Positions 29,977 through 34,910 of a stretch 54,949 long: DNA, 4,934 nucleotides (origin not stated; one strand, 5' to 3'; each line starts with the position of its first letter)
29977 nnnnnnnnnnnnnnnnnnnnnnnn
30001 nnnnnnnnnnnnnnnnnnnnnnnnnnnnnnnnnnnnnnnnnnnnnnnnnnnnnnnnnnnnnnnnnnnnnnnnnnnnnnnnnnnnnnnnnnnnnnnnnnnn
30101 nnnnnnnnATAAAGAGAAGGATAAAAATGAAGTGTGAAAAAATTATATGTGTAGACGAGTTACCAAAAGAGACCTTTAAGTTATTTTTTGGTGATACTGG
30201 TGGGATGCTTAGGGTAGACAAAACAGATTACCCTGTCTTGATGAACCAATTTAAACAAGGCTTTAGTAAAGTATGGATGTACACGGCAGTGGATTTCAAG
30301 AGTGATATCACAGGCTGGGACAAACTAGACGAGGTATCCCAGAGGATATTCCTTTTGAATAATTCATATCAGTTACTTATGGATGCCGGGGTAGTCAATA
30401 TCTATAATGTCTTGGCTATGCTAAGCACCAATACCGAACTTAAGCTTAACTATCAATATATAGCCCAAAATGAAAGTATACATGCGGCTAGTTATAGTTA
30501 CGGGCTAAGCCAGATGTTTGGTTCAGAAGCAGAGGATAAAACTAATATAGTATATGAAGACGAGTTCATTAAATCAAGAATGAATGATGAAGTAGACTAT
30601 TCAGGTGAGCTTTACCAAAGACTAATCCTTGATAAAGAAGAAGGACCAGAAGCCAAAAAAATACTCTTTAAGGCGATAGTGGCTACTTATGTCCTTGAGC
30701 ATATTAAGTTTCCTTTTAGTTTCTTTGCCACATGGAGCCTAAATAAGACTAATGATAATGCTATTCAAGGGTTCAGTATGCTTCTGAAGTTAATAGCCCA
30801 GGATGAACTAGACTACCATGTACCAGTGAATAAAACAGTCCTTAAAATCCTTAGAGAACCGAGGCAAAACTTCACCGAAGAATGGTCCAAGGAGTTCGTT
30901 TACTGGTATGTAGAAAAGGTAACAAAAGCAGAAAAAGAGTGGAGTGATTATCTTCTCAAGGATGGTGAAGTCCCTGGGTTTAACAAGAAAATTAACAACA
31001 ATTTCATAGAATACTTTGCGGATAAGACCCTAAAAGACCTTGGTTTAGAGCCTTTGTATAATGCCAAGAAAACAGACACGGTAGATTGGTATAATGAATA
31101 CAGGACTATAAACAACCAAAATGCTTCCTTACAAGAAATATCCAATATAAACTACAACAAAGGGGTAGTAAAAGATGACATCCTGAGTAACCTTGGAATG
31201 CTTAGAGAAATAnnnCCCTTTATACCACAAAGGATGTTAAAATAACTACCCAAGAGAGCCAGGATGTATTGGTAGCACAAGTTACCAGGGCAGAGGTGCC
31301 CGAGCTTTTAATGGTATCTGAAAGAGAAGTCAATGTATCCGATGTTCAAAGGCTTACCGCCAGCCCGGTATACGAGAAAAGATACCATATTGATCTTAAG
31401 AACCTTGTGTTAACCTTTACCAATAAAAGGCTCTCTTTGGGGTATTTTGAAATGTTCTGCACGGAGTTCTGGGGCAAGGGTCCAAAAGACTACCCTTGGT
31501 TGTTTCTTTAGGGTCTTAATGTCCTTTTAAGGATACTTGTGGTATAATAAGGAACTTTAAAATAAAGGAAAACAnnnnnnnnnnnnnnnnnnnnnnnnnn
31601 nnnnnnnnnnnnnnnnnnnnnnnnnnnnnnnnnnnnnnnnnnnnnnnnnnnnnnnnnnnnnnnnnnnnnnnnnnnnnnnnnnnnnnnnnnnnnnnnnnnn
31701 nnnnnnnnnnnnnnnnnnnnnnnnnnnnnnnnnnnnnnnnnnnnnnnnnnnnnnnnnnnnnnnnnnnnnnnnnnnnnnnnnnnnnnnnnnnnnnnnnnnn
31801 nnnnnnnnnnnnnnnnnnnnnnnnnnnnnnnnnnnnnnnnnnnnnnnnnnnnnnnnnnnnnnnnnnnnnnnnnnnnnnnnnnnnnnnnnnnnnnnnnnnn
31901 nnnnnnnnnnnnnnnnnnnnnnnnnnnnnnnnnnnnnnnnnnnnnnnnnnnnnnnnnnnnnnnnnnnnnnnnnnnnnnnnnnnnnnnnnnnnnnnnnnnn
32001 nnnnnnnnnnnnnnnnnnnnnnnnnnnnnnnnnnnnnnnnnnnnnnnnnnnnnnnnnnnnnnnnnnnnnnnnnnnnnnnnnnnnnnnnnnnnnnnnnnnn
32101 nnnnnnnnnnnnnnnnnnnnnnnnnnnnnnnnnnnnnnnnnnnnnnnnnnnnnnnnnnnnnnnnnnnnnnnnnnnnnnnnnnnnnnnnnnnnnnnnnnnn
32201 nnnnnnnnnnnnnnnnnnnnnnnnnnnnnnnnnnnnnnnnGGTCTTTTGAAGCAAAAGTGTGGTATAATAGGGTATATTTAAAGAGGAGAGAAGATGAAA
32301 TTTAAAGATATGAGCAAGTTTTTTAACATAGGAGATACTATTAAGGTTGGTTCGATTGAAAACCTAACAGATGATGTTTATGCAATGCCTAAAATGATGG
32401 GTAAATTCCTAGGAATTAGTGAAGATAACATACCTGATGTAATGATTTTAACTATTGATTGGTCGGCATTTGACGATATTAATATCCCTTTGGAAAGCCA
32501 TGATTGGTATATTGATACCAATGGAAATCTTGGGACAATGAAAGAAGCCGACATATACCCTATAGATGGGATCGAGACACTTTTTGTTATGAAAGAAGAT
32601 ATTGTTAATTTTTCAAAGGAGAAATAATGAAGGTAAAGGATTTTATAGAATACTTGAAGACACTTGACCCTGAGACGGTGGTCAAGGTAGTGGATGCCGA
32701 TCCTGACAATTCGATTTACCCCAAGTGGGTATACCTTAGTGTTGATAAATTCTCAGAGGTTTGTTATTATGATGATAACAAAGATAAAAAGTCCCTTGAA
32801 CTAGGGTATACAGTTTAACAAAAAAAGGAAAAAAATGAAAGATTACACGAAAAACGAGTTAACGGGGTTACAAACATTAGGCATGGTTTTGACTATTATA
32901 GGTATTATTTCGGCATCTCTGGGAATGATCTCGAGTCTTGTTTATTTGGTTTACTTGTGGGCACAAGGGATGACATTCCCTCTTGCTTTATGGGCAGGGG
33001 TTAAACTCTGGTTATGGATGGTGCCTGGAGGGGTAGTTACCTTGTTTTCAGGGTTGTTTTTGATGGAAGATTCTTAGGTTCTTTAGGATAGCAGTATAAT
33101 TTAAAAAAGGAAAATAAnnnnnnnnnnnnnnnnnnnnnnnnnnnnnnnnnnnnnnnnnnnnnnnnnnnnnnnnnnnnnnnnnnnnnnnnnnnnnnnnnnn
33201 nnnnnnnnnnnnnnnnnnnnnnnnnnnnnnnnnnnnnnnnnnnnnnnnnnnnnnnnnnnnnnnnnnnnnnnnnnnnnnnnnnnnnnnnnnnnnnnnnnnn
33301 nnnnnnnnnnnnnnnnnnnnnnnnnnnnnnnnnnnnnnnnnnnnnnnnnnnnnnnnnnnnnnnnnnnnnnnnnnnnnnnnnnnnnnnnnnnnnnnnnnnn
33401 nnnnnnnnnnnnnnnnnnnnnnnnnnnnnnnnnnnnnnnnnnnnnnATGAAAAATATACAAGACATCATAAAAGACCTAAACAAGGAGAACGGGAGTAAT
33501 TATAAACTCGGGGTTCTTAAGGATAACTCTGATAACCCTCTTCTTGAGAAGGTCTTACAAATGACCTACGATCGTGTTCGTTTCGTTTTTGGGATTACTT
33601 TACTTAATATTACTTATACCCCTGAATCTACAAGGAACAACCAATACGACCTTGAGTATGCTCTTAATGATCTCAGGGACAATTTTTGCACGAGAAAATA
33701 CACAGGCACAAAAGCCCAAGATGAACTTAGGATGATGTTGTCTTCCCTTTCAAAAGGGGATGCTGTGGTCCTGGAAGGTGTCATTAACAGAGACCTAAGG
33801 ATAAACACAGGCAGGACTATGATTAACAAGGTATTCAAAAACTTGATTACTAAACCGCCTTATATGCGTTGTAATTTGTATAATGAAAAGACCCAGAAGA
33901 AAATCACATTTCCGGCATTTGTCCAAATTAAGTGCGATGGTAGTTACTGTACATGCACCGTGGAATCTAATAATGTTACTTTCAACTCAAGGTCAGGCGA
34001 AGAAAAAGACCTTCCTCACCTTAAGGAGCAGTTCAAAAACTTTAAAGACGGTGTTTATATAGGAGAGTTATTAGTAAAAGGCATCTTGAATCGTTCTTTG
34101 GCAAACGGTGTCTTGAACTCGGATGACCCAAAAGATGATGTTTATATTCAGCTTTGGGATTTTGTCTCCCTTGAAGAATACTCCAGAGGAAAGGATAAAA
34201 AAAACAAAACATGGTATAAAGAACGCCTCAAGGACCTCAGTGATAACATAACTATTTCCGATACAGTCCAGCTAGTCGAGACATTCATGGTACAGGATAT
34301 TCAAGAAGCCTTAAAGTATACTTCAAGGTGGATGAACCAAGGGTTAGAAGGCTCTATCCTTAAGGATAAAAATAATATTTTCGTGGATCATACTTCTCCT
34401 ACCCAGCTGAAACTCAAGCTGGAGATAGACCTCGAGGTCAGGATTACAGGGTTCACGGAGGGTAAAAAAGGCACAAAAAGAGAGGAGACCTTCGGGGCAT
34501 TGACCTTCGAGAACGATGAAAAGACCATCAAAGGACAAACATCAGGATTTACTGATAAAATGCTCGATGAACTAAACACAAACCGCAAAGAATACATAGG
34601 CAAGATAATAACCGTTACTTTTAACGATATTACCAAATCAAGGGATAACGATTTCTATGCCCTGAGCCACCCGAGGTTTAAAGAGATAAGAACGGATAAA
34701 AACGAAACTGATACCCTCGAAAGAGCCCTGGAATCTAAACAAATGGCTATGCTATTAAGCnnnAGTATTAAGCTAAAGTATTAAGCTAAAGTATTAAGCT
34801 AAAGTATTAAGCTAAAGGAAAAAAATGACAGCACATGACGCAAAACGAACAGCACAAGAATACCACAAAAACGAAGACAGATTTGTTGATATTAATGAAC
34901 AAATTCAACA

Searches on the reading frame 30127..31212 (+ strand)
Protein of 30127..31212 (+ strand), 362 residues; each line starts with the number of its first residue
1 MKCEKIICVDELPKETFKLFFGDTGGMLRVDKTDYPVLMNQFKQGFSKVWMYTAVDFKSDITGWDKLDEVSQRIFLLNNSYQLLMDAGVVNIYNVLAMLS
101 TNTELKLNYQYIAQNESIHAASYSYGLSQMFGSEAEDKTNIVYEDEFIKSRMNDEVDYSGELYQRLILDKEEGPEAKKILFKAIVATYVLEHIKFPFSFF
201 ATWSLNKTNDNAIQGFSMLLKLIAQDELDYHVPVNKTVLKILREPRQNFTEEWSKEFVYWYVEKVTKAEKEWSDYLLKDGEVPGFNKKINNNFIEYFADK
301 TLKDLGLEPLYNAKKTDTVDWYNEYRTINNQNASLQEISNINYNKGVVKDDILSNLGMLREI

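Call 3: search_protein_families(library=pfam, proteins=[window:30127-31212:+], max_evalue=0.1)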
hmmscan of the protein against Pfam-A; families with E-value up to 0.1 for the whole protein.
window:30127-31212:+ (362 aa): 2 families
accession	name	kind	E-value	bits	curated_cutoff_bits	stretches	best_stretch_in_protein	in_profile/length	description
PF00268.27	Ribonuc_red_sm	-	1.1e-31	110.7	33.6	1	33-314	7-277/281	Ribonucleotide reductase, small chain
PF04139.18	Rad9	-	0.027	14.4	25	0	81-172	99-190/253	Rad9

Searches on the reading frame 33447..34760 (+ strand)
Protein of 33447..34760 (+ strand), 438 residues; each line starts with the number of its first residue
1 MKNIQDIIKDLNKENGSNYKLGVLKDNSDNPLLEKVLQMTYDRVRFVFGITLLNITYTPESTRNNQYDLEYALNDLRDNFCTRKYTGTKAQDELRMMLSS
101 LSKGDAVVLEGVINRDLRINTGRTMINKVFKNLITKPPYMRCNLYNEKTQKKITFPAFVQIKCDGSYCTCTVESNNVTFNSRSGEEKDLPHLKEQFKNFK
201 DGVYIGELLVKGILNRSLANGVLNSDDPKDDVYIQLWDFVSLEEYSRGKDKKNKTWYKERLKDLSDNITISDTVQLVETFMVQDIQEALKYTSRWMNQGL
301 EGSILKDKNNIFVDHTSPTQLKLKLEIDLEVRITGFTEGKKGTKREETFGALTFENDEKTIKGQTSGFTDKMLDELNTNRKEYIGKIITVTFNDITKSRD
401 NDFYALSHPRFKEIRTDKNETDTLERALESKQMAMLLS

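Call 25: search_protein_families(library=phrogs, proteins=[window:33447-34760:+], max_evalue=0.00001)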
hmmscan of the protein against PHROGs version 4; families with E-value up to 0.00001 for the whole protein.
window:33447-34760:+ (438 aa): 1 family
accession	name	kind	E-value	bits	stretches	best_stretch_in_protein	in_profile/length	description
phrog_114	-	DNA, RNA and nucleotide metabolism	6e-110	369.7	1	1-433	88-516/634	ATP-dependent DNA ligase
